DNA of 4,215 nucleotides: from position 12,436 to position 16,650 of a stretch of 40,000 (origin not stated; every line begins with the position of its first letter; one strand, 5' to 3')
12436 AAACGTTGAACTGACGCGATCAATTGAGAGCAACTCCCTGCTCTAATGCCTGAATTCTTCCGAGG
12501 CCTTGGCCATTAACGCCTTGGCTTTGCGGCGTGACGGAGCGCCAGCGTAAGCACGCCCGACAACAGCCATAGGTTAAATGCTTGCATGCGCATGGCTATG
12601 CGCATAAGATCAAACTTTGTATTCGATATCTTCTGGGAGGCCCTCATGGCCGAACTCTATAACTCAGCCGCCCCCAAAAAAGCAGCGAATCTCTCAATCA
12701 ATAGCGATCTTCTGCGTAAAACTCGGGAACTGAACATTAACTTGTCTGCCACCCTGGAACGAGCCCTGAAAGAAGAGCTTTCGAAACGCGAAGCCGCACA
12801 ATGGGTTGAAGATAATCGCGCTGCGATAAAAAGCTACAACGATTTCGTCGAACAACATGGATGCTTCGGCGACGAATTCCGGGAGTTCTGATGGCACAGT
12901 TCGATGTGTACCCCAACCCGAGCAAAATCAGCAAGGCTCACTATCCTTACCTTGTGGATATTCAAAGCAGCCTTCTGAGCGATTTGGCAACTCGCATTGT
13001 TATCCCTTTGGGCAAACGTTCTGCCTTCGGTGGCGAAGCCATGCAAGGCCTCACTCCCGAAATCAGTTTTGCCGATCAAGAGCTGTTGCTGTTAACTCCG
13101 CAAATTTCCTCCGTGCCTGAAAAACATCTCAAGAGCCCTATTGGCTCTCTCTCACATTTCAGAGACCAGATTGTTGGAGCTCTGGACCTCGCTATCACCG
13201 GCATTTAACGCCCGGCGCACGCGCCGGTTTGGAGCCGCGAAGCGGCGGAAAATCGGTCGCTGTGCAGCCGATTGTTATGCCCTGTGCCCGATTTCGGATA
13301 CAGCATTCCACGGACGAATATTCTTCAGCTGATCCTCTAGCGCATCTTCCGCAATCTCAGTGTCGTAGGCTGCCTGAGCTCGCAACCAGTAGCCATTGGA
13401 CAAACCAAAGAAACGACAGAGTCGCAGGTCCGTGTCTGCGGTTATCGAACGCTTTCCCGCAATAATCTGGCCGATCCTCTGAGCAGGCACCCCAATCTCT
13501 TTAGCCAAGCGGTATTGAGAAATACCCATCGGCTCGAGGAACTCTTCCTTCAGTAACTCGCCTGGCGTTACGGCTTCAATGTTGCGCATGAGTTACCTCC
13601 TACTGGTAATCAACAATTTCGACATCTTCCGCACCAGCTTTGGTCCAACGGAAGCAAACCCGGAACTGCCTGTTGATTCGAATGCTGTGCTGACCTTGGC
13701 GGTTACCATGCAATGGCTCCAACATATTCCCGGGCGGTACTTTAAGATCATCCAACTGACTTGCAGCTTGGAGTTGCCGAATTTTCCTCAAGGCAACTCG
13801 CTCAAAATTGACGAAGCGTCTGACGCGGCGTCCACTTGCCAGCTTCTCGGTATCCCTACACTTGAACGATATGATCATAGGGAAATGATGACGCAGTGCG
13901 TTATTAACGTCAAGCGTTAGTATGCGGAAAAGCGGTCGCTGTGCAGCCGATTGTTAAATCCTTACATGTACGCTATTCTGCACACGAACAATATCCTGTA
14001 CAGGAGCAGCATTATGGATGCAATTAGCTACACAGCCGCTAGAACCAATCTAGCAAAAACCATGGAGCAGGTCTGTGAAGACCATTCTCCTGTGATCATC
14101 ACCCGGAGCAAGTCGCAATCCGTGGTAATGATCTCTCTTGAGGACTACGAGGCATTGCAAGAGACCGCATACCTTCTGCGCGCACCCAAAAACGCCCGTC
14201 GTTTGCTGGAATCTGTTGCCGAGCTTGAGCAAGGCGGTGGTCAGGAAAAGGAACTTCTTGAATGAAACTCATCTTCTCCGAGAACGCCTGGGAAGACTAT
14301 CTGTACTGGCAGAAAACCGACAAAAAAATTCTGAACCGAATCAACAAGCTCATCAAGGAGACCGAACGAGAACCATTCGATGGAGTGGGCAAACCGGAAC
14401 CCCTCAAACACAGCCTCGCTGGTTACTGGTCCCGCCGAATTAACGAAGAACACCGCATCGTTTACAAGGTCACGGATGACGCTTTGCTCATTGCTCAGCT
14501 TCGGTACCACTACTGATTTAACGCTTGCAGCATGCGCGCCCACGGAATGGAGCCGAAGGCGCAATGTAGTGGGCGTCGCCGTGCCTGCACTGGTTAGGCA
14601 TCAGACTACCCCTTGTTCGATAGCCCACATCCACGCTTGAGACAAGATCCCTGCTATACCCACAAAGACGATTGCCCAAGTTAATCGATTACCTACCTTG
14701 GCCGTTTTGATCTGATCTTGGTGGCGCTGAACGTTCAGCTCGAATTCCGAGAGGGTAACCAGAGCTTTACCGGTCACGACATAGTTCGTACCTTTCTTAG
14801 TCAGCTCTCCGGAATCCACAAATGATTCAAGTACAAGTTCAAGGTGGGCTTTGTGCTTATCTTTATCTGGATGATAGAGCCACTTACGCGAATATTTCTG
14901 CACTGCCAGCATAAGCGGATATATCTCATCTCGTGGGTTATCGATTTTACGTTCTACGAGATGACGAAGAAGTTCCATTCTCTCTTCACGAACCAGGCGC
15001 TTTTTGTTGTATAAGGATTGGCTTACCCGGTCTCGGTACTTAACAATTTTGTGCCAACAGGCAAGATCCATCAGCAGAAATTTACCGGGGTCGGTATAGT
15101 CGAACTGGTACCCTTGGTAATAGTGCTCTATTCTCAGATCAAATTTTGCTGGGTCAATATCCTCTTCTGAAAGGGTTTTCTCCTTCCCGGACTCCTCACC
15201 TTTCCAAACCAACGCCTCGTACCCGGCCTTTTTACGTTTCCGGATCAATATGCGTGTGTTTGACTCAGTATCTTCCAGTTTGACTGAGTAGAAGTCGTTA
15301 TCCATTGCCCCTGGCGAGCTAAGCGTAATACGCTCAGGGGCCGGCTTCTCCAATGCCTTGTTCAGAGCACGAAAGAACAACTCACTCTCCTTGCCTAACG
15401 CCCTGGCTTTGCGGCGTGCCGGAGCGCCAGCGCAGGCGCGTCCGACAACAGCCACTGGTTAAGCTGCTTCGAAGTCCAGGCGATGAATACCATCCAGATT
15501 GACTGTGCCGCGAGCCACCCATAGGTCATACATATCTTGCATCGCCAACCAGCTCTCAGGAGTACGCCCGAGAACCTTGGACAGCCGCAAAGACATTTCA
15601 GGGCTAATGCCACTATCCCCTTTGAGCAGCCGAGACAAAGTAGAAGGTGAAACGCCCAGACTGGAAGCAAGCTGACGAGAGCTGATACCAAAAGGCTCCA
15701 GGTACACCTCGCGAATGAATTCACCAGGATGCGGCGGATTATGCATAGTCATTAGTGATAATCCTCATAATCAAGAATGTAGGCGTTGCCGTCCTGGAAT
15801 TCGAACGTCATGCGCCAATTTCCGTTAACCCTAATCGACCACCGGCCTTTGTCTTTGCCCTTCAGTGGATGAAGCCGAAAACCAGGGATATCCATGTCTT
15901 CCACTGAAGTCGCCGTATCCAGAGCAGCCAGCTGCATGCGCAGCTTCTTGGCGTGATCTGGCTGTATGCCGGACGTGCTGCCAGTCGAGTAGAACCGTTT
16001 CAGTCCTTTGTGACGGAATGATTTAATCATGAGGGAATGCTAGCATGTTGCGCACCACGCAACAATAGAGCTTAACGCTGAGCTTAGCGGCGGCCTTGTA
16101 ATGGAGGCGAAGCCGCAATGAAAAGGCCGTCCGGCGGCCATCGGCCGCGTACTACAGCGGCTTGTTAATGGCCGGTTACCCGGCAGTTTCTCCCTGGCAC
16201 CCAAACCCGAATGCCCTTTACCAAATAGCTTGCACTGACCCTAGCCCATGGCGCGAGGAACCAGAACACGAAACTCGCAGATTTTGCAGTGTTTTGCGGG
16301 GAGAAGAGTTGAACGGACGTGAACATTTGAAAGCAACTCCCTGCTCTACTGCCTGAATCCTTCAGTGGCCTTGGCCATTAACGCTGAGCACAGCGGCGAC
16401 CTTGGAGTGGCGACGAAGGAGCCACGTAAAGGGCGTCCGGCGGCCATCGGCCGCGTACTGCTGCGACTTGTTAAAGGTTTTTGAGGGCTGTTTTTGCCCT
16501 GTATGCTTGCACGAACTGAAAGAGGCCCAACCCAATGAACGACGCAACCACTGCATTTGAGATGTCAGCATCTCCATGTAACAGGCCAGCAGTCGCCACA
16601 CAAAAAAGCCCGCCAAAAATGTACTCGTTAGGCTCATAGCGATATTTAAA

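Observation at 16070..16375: ORF-less ~205 nt cassette present three times in one array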

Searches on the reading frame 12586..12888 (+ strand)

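Call 60: search_protein_families(library=pfam, proteins=[window:12586-12888:+], max_evalue=0.01)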
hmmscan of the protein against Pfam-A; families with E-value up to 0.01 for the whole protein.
window:12586-12888:+ (101 aa): 1 family
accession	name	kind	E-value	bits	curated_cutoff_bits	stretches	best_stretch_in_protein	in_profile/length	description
PF07362.18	CcdA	-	3.3e-30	104.7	22.4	1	31-101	1-71/71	Post-segregation antitoxin CcdA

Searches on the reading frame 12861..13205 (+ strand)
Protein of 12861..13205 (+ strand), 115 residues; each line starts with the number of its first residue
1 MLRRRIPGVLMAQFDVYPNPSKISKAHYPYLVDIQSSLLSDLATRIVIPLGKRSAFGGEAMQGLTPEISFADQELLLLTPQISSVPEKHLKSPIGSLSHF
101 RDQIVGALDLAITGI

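Call 60: search_protein_families(library=pfam, proteins=[window:12861-13205:+], max_evalue=0.01)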
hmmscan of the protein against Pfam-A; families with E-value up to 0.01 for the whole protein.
window:12861-13205:+ (115 aa): 1 family
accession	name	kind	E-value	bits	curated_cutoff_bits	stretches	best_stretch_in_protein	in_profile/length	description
PF01845.23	CcdB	-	1.4e-31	109.2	28.6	1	13-114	1-101/101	CcdB protein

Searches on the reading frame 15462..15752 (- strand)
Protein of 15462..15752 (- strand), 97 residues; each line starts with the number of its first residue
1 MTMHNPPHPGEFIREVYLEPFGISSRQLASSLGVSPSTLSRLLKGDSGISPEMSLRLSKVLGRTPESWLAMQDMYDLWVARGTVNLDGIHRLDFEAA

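Call 60: search_protein_families(library=pfam, proteins=[window:15462-15752:-], max_evalue=0.01)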
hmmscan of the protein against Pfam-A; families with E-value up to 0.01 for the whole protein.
window:15462-15752:- (97 aa): 14 families
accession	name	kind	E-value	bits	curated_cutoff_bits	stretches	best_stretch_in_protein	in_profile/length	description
PF01381.28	HTH_3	-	8.8e-12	45.3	23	1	18-66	5-53/55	Helix-turn-helix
PF13560.12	HTH_31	-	3.7e-07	30.8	27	1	22-66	14-59/64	Helix-turn-helix domain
PF20432.4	Xre-like-HTH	-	1.3e-05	25.8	25.8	1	21-61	22-62/63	Antitoxin Xre-like helix-turn-helix domain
PF12844.13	HTH_19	-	1.4e-05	25.3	30.2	1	10-71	1-60/64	Helix-turn-helix domain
PF13936.12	HTH_38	-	0.00036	20.6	27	1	22-44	20-42/44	Helix-turn-helix domain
PF00356.27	LacI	-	0.0014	18.8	27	1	29-60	6-37/46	Bacterial regulatory proteins, lacI family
PF07022.19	Phage_CI_repr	-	0.0015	19.3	22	1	21-62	10-51/65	Bacteriophage CI repressor helix-turn-helix domain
PF13443.12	HTH_26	-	0.0015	19.2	22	1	22-66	10-55/63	Cro/C1-type HTH DNA-binding domain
PF12833.13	HTH_18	-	0.0031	18.2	33.6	0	28-55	1-28/80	Helix-turn-helix domain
PF13412.12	HTH_24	-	0.0034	17.4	21.9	1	22-44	17-39/48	Winged helix-turn-helix DNA-binding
PF13545.12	HTH_Crp_2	-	0.0035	17.7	27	1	22-44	22-44/70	Crp-like helix-turn-helix domain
PF00165.29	HTH_AraC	-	0.0062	17.1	26.6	0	27-44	13-30/42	Bacterial regulatory helix-turn-helix proteins, AraC family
PF13384.12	HTH_23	-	0.0065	16.7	24.6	0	19-48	16-45/50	Homeodomain-like domain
PF13338.12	AbiEi_4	-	0.0073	16.8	25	0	23-44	14-34/49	Transcriptional regulator, AbiEi antitoxin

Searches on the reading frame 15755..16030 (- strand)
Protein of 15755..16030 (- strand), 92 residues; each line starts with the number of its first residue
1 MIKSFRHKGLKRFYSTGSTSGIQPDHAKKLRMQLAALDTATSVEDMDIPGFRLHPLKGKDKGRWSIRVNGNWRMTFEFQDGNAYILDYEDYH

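Call 60: search_protein_families(library=pfam, proteins=[window:15755-16030:-], max_evalue=0.01)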
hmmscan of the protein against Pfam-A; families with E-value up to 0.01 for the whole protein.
window:15755-16030:- (92 aa): 2 families
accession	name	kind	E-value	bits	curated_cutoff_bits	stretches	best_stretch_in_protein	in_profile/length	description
PF05015.19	HigB-like_toxin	-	2e-28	99.1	27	1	3-92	1-91/91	RelE-like toxin of type II toxin-antitoxin system HigB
PF06769.20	YoeB_toxin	-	0.0066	16.9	27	1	54-88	42-76/80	YoeB-like toxin of bacterial type II toxin-antitoxin system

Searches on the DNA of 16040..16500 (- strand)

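Call 40: search_rna_families(source=window, start=16040, end=16500, threshold=evalue, max_evalue=10)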
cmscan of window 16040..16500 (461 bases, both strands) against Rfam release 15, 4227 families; matches with E-value up to 10: 3.
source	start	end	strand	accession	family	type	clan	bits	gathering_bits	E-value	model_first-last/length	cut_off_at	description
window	16144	16245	-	RF01721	Pseudomon-groES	Cis-reg;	-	16.8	50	1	1-111/111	no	Pseudomon-groES RNA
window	16078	16140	+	RF02236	asX2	Gene; sRNA;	-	12.8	70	7.4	1-87/87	no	Xanthomonas sRNA asX2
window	16368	16408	+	RF02243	Xoo8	Gene; sRNA;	-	8.3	90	6.1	1-323/323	no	Proteobacterial sRNA Xoo8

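Call 41: search_dna_similar(query=window:16164-16381:-, collection=plasmids, mode=distant, max_evalue=0.001)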
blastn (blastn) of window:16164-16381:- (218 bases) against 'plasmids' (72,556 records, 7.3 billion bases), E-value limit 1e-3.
No match.

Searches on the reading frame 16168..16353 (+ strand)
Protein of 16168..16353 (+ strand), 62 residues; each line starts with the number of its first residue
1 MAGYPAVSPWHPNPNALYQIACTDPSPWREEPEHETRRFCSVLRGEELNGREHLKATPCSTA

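Call 35: find_homologous_proteins(query=window:16168-16353:+, max_evalue=0.01)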
Query window:16168-16353:+ (62 aa): 1 proteins with E <= 0.01 among 1 candidates.
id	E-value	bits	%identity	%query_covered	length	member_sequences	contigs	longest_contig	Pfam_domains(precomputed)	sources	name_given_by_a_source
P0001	5.2e-26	107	77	100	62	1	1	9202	-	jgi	-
